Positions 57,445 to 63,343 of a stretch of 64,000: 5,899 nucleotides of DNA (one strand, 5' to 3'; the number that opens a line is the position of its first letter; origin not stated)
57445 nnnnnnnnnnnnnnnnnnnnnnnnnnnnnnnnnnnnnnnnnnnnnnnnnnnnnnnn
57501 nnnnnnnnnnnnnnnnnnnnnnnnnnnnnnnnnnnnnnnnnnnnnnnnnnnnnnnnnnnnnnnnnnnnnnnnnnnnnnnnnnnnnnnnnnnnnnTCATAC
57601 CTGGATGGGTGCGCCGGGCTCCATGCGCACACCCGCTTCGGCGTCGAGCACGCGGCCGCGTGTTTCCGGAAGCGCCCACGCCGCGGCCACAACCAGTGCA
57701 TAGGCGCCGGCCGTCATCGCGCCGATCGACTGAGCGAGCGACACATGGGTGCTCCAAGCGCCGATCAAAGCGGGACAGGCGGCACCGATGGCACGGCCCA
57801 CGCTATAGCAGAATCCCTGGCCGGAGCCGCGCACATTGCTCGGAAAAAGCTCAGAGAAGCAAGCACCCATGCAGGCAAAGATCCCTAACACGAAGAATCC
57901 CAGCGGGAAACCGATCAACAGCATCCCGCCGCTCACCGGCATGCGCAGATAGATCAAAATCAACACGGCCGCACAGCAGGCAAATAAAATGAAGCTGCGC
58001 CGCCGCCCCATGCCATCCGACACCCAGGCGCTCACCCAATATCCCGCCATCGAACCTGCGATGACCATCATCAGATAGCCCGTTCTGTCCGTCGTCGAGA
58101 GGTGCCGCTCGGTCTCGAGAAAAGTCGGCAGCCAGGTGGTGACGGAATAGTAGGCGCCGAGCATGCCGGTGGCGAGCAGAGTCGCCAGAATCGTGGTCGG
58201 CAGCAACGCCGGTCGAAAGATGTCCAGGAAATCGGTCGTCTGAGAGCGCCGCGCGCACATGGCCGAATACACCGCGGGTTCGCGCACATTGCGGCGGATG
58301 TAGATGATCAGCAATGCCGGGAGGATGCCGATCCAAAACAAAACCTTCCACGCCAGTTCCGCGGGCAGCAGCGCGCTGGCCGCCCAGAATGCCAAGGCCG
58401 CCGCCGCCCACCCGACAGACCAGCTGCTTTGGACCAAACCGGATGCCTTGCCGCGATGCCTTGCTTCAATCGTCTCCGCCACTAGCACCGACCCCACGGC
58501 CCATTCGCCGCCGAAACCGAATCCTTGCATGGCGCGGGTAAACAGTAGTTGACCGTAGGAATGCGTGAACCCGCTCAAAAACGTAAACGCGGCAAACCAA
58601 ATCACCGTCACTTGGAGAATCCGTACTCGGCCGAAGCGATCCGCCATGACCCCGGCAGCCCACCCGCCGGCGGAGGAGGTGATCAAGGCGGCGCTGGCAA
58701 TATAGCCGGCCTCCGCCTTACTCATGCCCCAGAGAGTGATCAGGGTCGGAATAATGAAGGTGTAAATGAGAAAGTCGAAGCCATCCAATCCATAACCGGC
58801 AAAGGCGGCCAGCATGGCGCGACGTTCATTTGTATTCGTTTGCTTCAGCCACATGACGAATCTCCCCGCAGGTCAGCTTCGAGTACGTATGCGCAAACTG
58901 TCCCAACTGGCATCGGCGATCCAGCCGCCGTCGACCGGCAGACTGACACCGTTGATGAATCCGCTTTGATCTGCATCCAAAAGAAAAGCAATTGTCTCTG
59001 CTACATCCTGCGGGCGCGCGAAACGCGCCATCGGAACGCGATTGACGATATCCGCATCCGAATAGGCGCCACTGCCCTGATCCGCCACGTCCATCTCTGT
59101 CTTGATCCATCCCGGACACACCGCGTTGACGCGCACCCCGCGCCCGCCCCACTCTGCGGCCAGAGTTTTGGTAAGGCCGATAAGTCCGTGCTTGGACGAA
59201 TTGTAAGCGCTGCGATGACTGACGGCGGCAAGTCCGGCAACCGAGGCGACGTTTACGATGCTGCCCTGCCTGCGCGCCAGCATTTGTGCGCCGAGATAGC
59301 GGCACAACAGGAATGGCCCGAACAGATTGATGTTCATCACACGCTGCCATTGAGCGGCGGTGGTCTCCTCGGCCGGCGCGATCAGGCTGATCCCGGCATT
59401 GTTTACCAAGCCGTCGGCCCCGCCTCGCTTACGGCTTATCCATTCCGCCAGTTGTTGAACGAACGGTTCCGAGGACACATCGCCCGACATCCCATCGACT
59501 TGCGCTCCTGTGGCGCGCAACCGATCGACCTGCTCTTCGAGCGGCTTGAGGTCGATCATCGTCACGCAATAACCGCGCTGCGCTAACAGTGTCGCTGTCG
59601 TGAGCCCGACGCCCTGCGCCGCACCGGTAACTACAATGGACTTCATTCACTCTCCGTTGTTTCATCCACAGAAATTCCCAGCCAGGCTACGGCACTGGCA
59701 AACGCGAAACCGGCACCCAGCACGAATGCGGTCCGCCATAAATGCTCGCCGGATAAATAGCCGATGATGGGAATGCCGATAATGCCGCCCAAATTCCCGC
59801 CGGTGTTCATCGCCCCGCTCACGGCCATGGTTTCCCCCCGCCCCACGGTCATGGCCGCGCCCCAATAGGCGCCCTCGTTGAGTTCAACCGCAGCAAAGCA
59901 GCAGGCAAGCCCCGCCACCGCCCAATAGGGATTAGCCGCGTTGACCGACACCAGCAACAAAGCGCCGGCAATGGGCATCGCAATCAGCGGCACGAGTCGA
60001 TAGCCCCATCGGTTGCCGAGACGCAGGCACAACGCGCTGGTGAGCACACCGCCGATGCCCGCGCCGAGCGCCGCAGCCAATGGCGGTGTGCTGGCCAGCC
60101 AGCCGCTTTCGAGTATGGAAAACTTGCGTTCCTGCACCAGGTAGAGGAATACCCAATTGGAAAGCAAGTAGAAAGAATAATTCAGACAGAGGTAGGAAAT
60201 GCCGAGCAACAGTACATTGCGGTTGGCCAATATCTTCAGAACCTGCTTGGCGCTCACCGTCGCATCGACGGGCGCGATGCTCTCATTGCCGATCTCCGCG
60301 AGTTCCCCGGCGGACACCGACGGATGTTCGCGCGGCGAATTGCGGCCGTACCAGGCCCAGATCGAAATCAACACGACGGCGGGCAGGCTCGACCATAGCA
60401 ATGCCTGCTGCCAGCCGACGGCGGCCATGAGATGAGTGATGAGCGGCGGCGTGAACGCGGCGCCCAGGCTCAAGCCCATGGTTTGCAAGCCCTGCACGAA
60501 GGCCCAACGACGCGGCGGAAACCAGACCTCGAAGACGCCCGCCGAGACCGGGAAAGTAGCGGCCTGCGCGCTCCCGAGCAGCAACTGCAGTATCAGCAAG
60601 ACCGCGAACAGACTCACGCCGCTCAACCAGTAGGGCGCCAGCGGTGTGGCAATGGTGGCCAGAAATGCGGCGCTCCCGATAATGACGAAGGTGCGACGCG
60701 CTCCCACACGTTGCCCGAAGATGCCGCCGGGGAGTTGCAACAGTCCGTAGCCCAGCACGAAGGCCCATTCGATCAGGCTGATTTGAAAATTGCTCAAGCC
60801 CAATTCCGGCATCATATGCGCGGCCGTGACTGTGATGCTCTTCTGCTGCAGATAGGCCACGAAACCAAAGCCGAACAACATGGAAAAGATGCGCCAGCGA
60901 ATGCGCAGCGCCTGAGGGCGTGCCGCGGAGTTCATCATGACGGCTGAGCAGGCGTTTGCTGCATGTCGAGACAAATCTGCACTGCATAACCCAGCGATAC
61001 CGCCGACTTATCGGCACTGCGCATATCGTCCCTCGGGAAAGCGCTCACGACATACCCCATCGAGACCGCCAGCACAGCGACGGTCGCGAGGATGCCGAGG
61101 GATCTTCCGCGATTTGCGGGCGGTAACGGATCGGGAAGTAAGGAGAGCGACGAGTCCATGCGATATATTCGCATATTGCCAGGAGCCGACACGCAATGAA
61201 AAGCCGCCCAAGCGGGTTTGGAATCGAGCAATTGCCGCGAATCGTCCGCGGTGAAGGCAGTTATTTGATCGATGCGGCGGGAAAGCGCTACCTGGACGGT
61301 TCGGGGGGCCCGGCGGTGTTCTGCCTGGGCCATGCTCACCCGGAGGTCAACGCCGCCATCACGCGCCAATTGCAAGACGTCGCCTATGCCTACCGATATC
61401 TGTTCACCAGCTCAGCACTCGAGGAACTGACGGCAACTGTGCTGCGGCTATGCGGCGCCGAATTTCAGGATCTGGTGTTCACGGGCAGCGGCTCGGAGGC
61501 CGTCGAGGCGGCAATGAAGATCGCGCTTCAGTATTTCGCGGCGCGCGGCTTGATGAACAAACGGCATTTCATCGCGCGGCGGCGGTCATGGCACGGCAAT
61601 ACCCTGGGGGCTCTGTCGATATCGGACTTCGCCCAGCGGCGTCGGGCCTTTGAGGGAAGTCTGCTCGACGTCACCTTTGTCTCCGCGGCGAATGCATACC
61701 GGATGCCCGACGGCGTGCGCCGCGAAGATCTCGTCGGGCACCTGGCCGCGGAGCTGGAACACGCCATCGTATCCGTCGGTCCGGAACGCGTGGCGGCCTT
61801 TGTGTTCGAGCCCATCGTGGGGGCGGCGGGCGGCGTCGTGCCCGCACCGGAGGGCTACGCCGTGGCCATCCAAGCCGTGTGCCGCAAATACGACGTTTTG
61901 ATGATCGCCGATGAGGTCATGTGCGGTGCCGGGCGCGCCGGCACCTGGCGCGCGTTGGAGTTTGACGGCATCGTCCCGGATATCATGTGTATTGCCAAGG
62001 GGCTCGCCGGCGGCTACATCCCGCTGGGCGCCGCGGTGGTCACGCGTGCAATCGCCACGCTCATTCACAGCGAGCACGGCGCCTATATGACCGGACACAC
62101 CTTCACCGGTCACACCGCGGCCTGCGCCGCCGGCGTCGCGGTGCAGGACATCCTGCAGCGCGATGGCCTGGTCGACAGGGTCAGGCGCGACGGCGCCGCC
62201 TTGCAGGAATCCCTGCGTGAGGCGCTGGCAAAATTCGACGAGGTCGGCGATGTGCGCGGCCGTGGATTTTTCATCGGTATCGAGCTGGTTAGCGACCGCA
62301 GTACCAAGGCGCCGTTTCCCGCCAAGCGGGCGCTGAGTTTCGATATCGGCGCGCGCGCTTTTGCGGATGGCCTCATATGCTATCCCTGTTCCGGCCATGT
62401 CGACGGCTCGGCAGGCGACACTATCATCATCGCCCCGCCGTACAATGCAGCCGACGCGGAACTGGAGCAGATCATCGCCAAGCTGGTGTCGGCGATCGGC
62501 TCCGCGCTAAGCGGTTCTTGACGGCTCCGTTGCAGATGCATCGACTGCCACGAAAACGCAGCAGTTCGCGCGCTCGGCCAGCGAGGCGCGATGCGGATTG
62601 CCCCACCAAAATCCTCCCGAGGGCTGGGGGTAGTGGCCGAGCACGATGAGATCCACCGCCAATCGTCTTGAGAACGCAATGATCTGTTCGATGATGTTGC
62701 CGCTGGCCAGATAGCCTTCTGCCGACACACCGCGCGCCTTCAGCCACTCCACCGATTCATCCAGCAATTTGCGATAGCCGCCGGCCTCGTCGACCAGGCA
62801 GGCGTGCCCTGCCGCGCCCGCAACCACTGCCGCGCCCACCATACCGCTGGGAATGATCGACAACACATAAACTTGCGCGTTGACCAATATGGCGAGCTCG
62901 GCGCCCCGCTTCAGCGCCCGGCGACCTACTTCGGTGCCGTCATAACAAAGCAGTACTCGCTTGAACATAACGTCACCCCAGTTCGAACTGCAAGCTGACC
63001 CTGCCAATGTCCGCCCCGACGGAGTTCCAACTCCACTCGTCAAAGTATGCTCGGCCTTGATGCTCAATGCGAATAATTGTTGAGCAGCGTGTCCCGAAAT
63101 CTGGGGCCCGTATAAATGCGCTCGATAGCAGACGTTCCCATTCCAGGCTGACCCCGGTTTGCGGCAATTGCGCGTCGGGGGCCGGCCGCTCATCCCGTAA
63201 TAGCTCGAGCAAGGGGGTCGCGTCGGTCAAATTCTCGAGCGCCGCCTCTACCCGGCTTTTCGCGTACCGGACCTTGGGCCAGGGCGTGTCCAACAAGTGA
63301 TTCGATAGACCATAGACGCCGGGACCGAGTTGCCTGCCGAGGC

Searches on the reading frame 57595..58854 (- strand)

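Call 51: search_protein_families(library=pfam, proteins=[window:57595-58854:-], max_evalue=0.00001)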
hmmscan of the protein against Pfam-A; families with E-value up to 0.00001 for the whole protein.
window:57595-58854:- (419 aa): 2 families
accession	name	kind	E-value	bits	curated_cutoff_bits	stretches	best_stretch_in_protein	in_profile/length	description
PF07690.21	MFS_1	-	1.4e-42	146.4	33.4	2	18-358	2-343/347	Major Facilitator Superfamily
PF00083.30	Sugar_tr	-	4.5e-25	88.9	22.3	1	45-211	44-212/452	Sugar (and other) transporter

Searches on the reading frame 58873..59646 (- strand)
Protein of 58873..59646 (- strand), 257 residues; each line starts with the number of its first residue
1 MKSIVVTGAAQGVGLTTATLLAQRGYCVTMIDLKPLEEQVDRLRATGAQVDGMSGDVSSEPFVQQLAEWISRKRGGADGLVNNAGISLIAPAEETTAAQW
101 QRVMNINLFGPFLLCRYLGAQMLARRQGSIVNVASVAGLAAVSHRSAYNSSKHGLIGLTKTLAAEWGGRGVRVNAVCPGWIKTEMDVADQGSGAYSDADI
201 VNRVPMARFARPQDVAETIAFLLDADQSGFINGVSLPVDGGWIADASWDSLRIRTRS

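Call 51: search_protein_families(library=pfam, proteins=[window:58873-59646:-], max_evalue=0.00001)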
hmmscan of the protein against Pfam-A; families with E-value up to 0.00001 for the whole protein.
window:58873-59646:- (257 aa): 3 families
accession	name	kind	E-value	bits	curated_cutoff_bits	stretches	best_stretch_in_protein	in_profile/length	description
PF13561.12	adh_short_C2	-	1.5e-60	205.2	27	1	8-242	1-235/236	Enoyl-(Acyl carrier protein) reductase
PF00106.31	adh_short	-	3.9e-55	186.8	26.6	1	2-186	1-187/195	short chain dehydrogenase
PF08659.16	KR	-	2e-10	41.3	22.6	1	4-151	3-152/180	KR domain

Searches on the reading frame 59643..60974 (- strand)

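Call 51: search_protein_families(library=pfam, proteins=[window:59643-60974:-], max_evalue=0.00001)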
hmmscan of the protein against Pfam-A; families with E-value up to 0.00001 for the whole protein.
window:59643-60974:- (443 aa): 1 family
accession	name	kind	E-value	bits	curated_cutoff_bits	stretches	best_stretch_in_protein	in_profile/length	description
PF07690.21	MFS_1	-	1.9e-43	149.2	33.4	1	34-400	2-346/347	Major Facilitator Superfamily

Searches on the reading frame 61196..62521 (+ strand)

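Call 51: search_protein_families(library=pfam, proteins=[window:61196-62521:+], max_evalue=0.00001)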
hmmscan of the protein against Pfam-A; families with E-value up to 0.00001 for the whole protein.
window:61196-62521:+ (441 aa): 1 family
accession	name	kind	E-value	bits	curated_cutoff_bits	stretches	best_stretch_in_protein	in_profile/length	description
PF00202.27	Aminotran_3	-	1.6e-87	294.3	30.5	1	16-434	13-403/403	Aminotransferase class-III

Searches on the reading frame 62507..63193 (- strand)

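Call 53: search_protein_families(library=pfam, proteins=[window:62507-63193:-], max_evalue=0.001)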
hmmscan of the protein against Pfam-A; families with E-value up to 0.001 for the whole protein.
window:62507-63193:- (228 aa): 1 family
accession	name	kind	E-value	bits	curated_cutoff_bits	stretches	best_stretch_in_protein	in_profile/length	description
PF00582.32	Usp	-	4.9e-11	43.8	24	1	76-215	1-139/141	Universal stress protein family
